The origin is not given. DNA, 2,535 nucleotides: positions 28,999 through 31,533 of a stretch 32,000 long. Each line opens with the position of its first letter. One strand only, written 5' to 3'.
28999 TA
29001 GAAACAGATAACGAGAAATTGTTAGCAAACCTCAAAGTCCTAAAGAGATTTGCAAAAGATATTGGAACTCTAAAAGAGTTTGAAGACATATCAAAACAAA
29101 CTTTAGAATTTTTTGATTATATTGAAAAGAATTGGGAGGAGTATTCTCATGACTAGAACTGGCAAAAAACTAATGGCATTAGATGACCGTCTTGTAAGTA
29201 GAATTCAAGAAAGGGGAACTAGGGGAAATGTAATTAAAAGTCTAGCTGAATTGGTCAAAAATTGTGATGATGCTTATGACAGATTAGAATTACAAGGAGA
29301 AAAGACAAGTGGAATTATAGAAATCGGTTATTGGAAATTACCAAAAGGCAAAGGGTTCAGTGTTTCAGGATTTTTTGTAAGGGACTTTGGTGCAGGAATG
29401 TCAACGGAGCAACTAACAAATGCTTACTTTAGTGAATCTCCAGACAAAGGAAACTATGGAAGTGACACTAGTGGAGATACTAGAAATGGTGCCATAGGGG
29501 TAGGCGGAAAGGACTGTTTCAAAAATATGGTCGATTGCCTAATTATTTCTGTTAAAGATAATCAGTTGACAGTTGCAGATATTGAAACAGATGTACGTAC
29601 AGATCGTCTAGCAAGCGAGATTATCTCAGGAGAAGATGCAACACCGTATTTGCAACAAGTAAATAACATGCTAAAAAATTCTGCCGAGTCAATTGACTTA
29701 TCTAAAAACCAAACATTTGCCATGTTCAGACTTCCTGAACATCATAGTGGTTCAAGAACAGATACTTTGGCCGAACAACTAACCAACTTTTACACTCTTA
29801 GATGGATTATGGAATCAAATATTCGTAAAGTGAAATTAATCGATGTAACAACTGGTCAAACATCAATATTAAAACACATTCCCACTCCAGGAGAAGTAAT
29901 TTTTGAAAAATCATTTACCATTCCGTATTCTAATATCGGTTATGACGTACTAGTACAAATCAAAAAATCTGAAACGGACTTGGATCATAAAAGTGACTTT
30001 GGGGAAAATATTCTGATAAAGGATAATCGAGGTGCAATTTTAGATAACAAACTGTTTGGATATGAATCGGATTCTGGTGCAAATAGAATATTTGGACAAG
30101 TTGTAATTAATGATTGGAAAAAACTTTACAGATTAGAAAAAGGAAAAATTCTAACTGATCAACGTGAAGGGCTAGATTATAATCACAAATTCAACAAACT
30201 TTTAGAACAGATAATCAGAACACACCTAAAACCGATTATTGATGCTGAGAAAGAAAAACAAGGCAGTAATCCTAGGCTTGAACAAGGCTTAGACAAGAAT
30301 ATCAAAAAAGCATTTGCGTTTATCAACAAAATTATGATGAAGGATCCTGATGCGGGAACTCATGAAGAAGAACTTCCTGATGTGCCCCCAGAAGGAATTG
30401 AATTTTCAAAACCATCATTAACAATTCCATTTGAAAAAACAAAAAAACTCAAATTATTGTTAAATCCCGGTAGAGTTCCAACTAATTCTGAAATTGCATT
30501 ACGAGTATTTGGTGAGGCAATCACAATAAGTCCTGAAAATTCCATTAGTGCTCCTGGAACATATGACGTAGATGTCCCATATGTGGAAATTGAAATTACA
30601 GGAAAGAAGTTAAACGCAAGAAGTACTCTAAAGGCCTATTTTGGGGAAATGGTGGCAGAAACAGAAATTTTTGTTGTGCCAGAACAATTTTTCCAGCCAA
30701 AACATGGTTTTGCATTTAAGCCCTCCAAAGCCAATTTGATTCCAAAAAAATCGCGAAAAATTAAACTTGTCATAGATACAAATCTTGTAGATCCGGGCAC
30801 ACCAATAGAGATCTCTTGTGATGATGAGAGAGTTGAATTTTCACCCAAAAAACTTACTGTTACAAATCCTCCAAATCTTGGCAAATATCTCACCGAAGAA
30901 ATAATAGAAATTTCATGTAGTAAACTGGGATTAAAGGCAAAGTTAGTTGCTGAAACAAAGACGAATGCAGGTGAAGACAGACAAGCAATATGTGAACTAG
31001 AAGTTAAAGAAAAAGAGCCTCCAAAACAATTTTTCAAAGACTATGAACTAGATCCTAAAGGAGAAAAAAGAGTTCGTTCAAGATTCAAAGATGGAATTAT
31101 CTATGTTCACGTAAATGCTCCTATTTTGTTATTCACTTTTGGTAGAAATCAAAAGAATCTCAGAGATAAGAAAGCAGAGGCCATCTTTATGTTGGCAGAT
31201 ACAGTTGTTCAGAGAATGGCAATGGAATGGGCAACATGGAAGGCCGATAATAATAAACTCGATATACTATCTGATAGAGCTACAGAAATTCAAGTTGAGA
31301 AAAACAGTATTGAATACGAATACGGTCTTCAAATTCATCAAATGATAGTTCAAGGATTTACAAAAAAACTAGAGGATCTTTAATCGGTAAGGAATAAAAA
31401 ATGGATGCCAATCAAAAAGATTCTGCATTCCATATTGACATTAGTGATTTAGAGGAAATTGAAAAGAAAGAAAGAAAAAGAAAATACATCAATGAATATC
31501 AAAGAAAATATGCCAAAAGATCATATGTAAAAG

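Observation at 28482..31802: Three-gene cassette built around a MORC-like GHKL ATPase: candidate undescribed defence / MGE-conflict system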

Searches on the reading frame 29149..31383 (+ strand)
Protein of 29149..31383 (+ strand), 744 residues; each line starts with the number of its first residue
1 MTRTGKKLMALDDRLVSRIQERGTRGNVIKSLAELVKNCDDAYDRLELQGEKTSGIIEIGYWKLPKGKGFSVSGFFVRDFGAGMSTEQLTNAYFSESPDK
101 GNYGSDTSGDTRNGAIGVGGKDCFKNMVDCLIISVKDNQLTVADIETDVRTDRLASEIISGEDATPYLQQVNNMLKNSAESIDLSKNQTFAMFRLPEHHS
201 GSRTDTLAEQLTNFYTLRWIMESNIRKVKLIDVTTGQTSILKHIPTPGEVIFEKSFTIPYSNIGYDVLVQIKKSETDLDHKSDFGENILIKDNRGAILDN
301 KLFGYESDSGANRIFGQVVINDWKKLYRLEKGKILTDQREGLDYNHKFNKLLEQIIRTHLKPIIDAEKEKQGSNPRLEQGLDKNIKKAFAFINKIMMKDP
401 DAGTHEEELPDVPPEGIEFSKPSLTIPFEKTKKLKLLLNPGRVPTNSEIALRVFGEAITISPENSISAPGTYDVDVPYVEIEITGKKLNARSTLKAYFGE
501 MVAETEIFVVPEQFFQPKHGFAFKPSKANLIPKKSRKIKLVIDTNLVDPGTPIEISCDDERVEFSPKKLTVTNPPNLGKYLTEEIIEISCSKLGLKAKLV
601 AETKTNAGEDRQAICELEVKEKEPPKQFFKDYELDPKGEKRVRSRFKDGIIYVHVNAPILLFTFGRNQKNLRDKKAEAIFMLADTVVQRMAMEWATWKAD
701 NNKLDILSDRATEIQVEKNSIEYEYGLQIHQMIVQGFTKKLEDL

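Call 3: search_protein_families(library=pfam, proteins=[window:29149-31383:+], max_evalue=1)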
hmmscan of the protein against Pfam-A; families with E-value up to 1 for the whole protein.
window:29149-31383:+ (744 aa): 0 families

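Call 4: search_protein_families(library=padloc, proteins=[window:29149-31383:+], max_evalue=1)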
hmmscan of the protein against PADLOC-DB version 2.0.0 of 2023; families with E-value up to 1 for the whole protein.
window:29149-31383:+ (744 aa): 0 families

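Call 6: search_protein_families(library=phrogs, proteins=[window:29149-31383:+], max_evalue=1)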
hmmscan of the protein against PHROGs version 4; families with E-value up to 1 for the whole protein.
window:29149-31383:+ (744 aa): 2 families
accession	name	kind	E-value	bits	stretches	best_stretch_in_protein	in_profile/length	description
phrog_6289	-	unknown function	0.27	12.4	1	714-741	30-57/60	-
phrog_29328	-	unknown function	0.28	11.9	1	581-653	111-181/253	-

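Call 7: search_protein_families(library=ncbifam, proteins=[window:29149-31383:+], max_evalue=1)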
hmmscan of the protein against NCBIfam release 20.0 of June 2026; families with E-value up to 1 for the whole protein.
window:29149-31383:+ (744 aa): 2 families
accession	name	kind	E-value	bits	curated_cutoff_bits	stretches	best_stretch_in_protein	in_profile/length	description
NF004413.0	PRK05759.1-4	equivalog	0.078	13.1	197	1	669-742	63-137/156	F0F1 ATP synthase subunit B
NF050811.1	RelB_ParD_antitoxin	subfamily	0.094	12.9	60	1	339-389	17-64/83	type II toxin-antitoxin system RelB/ParD family antitoxin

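Call 8: search_solved_structures(query=window:29149-31383:+, max_evalue=10, show_alignments=3)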
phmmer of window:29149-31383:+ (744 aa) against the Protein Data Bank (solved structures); distinct sequences matched with E-value up to 10: 0.

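Call 10: find_homologous_proteins(query=window:29149-31383:+, max_evalue=0.001)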
Query window:29149-31383:+ (744 aa): 47 proteins with E <= 0.001 among 8000 candidates.
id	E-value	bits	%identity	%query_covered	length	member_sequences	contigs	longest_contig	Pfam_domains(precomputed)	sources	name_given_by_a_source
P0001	0.0e+0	1679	100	100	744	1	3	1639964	-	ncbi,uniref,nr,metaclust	ncbi:hypothetical protein NKOR_00630 [Candidatus Nitrosopumilus koreensis AR1]|uniref:Uncharacterize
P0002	0.0e+0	1386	80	100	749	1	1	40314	-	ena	-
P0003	4.3e-264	896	55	99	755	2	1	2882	-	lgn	-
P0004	4.3e-262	890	54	100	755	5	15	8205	-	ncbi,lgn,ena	-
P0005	4.0e-259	880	54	100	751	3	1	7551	-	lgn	-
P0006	8.0e-258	876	54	99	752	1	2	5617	-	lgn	-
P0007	2.6e-257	874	54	99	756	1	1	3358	-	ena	-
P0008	5.3e-257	873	55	98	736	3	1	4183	-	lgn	-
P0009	1.6e-256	871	54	99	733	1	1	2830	-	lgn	-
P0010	3.7e-255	867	54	100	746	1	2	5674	-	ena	-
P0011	1.1e-250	852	52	100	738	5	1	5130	-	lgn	-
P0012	7.4e-245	833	53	99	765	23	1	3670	-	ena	-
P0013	1.1e-244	832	53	98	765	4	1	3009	-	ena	-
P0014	6.9e-244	830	52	100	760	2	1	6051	-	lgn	-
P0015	8.1e-242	823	51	100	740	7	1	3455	-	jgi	-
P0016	2.6e-241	821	52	100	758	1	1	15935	-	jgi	-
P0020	7.7e-234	796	52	99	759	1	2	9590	-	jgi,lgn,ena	-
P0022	8.9e-232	790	51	100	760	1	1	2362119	-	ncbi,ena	-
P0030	1.1e-225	769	50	99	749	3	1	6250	PF13589.13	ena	-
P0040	4.1e-185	635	44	97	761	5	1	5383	PF13589.13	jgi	-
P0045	2.4e-35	140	27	89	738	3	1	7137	PF13589.13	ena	-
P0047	1.8e-14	71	28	48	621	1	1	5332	PF13589.13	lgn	-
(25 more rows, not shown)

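Call 13: find_encoding_contigs(protein=P0002, flank=10000, max_places=2)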
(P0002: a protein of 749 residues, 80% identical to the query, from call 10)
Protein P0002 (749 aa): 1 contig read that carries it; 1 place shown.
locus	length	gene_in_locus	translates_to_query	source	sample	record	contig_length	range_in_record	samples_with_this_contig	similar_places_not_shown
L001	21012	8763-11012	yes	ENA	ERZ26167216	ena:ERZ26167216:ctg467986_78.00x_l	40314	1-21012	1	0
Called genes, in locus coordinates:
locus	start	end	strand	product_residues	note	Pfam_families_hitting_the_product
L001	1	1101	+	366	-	?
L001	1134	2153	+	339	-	PF28130:DUF8371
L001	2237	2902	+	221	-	-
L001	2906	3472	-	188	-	PF01381:HTH_3, PF00571:CBS (faint)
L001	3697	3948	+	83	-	PF08281:Sigma70_r4_2 (weak), PF00196:GerE (weak)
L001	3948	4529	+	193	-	-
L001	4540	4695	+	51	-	-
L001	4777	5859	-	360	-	-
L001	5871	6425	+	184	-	PF01850:PIN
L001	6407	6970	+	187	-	PF13482:RNase_H_2 (weak)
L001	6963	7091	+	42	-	-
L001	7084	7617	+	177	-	PF10107:Endonuc_Holl (weak)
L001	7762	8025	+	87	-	-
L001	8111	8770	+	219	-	-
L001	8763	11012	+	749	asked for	-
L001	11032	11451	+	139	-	-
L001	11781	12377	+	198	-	-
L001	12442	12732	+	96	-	PF18480:DUF5615 (weak)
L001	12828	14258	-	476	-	PF00478:IMPDH, PF00571:CBS, PF03060:NMO (weak)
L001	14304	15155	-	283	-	PF00809:Pterin_bind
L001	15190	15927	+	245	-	PF01973:MptE-like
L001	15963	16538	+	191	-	-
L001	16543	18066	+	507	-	PF00117:GATase, PF07722:Peptidase_C26 (weak), PF02540:NAD_synthase (faint), PF00958:GMP_synt_C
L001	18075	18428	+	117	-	-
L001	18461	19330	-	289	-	PF00480:ROK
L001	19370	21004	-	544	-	PF00118:Cpn60_TCP1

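Call 14: find_encoding_contigs(protein=P0022, flank=10000, max_places=2)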
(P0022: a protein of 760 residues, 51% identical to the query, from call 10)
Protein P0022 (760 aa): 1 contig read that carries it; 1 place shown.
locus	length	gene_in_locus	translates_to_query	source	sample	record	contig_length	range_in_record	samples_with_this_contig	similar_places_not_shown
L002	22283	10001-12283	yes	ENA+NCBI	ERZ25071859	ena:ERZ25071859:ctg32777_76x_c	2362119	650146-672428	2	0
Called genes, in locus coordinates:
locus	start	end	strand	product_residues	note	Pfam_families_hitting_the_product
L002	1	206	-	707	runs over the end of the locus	PF13589:HATPase_c_3, PF02518:HATPase_c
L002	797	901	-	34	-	-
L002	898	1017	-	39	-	-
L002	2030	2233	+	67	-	-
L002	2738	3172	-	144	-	PF10061:DUF2299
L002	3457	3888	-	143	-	-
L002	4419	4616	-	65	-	PF13358:DDE_3 (weak)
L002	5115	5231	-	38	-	-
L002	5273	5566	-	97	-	-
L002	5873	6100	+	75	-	-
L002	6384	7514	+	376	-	PF00145:DNA_methylase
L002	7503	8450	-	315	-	-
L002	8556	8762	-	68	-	-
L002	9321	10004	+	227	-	-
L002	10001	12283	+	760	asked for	-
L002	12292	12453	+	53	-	-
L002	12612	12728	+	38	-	-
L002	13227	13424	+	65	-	PF13358:DDE_3 (weak)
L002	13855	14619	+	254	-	-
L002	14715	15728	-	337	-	PF00145:DNA_methylase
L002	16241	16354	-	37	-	-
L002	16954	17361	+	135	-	-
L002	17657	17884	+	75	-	-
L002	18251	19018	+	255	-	-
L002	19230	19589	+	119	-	-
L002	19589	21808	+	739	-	-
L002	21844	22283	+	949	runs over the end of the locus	-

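Call 16: find_encoding_contigs(protein=P0016, flank=10000, max_places=2)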
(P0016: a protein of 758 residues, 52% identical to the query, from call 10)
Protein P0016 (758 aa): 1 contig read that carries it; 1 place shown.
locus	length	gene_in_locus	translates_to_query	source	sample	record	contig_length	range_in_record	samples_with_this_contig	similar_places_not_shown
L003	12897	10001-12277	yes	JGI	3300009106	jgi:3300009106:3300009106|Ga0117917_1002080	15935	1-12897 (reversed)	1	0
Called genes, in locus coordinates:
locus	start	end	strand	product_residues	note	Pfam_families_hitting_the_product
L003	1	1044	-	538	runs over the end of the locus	-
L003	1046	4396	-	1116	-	PF01878:EVE (faint), PF28530:DUF8426, PF07728:AAA_5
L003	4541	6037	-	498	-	PF12706:Lactamase_B_2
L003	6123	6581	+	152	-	-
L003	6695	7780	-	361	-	-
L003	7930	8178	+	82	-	-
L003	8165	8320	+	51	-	-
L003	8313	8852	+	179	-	-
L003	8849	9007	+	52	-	-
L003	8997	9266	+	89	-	-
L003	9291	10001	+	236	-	-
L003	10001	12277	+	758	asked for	-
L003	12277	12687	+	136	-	-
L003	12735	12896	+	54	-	?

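Call 17: find_encoding_contigs(protein=P0045, flank=10000, max_places=2)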
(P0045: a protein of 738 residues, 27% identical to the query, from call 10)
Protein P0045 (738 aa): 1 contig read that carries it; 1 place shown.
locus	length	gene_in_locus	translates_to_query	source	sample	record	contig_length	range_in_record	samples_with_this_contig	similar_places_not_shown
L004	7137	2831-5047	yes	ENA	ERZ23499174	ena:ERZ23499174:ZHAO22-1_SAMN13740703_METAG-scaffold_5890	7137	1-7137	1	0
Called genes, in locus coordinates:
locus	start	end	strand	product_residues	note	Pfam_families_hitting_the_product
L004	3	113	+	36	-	?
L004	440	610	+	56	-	-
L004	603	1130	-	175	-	-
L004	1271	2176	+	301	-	-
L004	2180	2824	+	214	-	-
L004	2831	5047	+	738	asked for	PF13589:HATPase_c_3 (weak)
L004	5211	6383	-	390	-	PF01555:N6_N4_Mtase, PF01170:UPF0020 (weak), PF02086:MethyltransfD12 (weak)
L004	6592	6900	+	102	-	-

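Call 18: find_encoding_contigs(protein=P0020, flank=10000, max_places=2)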
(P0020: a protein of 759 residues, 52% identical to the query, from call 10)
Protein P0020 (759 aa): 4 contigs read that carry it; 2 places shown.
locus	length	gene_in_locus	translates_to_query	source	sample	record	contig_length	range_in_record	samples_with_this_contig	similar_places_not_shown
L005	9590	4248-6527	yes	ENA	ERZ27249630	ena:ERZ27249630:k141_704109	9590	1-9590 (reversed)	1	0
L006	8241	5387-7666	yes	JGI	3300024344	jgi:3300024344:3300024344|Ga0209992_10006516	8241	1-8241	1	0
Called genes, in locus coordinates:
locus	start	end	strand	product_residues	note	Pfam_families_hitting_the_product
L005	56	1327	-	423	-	-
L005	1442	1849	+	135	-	-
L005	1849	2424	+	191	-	PF13482:RNase_H_2 (faint)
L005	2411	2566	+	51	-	-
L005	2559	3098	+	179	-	-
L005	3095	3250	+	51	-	-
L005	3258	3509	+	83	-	-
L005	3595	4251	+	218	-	-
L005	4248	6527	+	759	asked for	-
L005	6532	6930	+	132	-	-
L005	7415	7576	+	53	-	PF19807:DUF6290 (weak)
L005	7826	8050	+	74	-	-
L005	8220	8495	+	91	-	-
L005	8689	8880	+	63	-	-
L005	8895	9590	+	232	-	?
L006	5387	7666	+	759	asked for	-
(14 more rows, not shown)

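Call 20: find_related_loci(query=A1, collection=genome_contigs, flank=10000)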
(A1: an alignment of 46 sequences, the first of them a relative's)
Query A1 (744 aa) in genome_contigs; peptide patterns used: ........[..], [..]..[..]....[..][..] (x = any residue, [..] = any of these).
30 stretches matched a pattern; 7 encode a relative of the query (tblastn E <= 1e-3); 7 distinct loci.
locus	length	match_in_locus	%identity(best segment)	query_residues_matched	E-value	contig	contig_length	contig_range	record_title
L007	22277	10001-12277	51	1-742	0e+0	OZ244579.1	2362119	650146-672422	MAG: Nitrosopumilus sp. isolate f90b6149-cfe9-4c36-88f2-1e2dace1f208 genome assembly, chromosome: 1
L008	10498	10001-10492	57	6-174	1e-52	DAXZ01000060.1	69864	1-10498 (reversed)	MAG TPA_asm: Nitrosopumilus sp. UBA526 UBA526_contig_1005, whole genome shotgun sequence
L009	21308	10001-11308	27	1-444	9e-32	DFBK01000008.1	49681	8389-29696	MAG TPA_asm: Anaerolineales bacterium UBA3082 UBA3082_contig_23917, whole genome shotgun sequence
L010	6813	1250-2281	25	23-378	1e-23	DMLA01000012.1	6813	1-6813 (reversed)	MAG TPA_asm: Chloroflexi bacterium isolate UBA7937 contig_4972, whole genome shotgun sequence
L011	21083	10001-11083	27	7-378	1e-20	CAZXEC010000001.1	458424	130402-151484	MAG TPA_asm: uncultured Gammaproteobacteria bacterium isolate binchicken_co110_1207 genome assembly, contig: NODE_32_len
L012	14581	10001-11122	24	22-395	1e-17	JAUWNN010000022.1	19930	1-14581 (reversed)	MAG: candidate division WOR-3 bacterium isolate CSMAG_2425 CSMAG_2425_k141_339596_length_19930_cov_6.9951, whole genome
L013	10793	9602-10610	29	7-364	1e-22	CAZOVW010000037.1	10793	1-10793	MAG TPA_asm: uncultured Dehalococcoidales bacterium isolate binchicken_co318_153 genome assembly, contig: NODE_4211_leng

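Call 21: find_related_loci(query=A1, collection=viral_contigs, flank=10000)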
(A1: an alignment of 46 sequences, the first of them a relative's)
Query A1 (744 aa) in viral_contigs; peptide patterns used: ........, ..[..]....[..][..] (x = any residue, [..] = any of these).
27 stretches matched a pattern, but none encodes a relative of the query by tblastn (E <= 1e-3).

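Call 25: predict_structure(alignment_id=A1)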
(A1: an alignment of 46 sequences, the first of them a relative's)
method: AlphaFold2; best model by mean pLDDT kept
length: 744 residues; sequences in the alignment: 46
mean_pLDDT: 86.7   pTM: 0.55
mean pLDDT of the five models: 86.7, 85.5, 85.2, 84.4, 84.1
residues with pLDDT >= 90: 400; 70-90: 270; 50-70: 63; < 50: 11
segments of 3 or more residues with pLDDT < 50: 20-25
pLDDT, mean of each block of 10 residues (from residue 1): 82 58 61 91 91 94 81 92 89 75 66 70 83 95 90 88 94 91 94 81 81 94 94 93 95 95 94 94 94 92 90 96 88 78 93 95 85 57 86 75 62 89 87 93 94 95 93 90 92 94 92 83 85 86 92 94 93 89 92 92 92 91 71 87 90 92 86 87 94 87 74 90 90 78 48
secondary structure, 60 per line:
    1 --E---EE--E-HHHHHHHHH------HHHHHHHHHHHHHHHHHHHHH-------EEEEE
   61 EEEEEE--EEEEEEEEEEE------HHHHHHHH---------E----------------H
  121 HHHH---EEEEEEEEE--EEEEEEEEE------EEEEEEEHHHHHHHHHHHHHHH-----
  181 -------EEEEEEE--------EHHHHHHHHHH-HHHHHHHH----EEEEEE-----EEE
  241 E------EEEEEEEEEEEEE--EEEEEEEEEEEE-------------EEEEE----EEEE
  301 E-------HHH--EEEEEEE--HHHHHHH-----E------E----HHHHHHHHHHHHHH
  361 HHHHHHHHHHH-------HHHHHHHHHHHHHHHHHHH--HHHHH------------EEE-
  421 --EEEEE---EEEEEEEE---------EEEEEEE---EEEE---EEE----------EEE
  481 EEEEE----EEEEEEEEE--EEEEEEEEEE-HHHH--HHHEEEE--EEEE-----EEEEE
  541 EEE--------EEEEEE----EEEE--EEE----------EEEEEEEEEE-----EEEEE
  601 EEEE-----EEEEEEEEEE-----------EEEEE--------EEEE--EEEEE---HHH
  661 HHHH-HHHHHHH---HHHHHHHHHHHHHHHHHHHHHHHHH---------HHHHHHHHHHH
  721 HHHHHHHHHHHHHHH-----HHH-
elements in order (helices of 4 or more, strands of 3 or more residues): H13-21 H28-48 E56-66 E69-79 H86-93 H120-124 E128-136 E139-147 E154-160 H161-175 E188-194 H204-213 H215-222 E227-232 E238-241 E248-260 E263-274 E288-292 E297-301 E314-320 H323-329 H347-371 H379-397 H400-404 E417-419 E423-427 E431-438 E448-454 E458-461 E465-467 E478-485 E490-498 E501-510 H512-515 E521-524 E527-530 E536-543 E552-557 E562-565 E568-570 E581-590 E596-604 E610-619 E631-635 E644-647 E650-654 H658-664 H666-672 H676-700 H710-735
